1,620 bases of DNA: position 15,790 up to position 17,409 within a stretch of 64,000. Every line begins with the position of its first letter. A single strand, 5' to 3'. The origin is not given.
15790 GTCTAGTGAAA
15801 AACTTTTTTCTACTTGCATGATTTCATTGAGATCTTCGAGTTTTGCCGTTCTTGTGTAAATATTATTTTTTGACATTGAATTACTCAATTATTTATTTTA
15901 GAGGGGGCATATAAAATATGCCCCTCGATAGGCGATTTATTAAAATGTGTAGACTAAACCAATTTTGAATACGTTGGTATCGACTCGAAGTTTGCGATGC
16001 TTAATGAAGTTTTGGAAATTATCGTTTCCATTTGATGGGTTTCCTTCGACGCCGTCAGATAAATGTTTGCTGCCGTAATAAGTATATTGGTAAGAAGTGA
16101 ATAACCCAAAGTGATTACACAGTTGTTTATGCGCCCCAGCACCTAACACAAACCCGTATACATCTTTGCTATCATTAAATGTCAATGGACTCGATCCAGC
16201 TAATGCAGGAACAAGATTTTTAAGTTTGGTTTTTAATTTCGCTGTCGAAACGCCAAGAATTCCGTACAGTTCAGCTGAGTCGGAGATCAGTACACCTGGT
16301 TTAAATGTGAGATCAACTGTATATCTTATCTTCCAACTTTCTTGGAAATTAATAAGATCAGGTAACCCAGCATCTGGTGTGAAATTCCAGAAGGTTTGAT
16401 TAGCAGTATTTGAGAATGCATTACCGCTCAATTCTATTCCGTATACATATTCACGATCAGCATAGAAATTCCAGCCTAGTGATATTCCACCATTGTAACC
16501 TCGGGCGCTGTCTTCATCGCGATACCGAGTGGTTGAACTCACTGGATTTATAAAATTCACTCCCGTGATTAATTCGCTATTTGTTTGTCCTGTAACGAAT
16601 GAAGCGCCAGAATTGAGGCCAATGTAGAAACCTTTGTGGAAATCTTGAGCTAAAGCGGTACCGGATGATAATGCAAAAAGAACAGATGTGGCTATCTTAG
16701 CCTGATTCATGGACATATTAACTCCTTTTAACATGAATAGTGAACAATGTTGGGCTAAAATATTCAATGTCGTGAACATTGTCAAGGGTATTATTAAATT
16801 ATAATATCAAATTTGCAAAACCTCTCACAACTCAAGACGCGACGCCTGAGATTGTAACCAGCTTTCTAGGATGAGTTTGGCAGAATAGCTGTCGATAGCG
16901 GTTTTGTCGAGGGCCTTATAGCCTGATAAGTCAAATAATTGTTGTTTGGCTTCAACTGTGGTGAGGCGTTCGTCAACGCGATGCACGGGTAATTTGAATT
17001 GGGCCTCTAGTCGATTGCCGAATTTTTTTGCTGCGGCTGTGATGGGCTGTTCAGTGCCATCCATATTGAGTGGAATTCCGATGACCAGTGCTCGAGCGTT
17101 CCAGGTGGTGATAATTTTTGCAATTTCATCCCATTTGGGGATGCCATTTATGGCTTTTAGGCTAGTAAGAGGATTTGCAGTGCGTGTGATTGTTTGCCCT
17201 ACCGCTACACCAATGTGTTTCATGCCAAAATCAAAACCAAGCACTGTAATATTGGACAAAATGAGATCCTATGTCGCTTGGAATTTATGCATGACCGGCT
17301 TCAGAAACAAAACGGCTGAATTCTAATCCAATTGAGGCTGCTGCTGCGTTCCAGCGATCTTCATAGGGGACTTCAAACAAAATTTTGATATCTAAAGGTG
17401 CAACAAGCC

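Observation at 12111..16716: GNAT, P450, PaaK-like ligase, DUF192 operon headed by an outer-membrane barrel gene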

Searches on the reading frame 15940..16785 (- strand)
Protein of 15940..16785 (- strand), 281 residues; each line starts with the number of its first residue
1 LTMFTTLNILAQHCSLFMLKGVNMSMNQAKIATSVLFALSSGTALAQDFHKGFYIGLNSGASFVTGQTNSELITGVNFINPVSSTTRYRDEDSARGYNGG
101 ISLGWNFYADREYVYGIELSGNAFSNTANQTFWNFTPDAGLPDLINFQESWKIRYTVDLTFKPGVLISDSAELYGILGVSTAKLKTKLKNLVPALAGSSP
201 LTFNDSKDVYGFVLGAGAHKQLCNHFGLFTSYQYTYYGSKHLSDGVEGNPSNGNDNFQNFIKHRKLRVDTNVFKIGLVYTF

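Call 3: search_protein_families(library=pfam, proteins=[window:15940-16785:-], max_evalue=0.01)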
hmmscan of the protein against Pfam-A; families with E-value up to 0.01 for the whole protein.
window:15940-16785:- (281 aa): 2 families
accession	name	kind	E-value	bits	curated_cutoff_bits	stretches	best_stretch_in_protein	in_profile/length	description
PF13505.12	OMP_b-brl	-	4.1e-12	47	28.7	1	35-281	4-175/175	Outer membrane protein beta-barrel domain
PF01389.23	OmpA_membrane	-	0.006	16.8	21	0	53-237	6-151/180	OmpA-like transmembrane domain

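Call 4: search_protein_families(library=ncbifam, proteins=[window:15940-16785:-], max_evalue=0.01)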
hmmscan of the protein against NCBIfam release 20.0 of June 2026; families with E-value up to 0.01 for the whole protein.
window:15940-16785:- (281 aa): 1 family
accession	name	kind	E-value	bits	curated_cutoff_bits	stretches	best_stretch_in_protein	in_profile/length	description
NF006917.0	PRK09408.1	equivalog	0.00028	20.8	176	0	158-233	87-151/171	outer membrane protein OmpX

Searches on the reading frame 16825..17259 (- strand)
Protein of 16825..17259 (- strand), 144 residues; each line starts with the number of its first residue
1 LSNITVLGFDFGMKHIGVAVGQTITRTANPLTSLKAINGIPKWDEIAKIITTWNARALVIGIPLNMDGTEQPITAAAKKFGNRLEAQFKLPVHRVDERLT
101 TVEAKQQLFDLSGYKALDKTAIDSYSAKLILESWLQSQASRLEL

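Call 3: search_protein_families(library=pfam, proteins=[window:16825-17259:-], max_evalue=0.01)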
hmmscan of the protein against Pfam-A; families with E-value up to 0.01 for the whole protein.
window:16825-17259:- (144 aa): 1 family
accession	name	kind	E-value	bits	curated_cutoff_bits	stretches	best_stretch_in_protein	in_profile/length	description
PF03652.20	RuvX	-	8.2e-44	149.6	29.2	1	5-136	2-133/134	Holliday junction resolvase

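Call 4: search_protein_families(library=ncbifam, proteins=[window:16825-17259:-], max_evalue=0.01)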
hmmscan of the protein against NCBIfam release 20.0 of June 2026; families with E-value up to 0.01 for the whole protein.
window:16825-17259:- (144 aa): 2 families
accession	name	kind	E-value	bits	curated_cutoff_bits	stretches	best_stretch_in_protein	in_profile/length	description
TIGR00250.1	RNAse_H_YqgF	equivalog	6.9e-44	149.1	43.25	1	7-135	1-129/130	Holliday junction resolvase RuvX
NF001026.0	PRK00109.2-2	equivalog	1e-12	48.2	155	1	6-138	3-129/130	Holliday junction resolvase RuvX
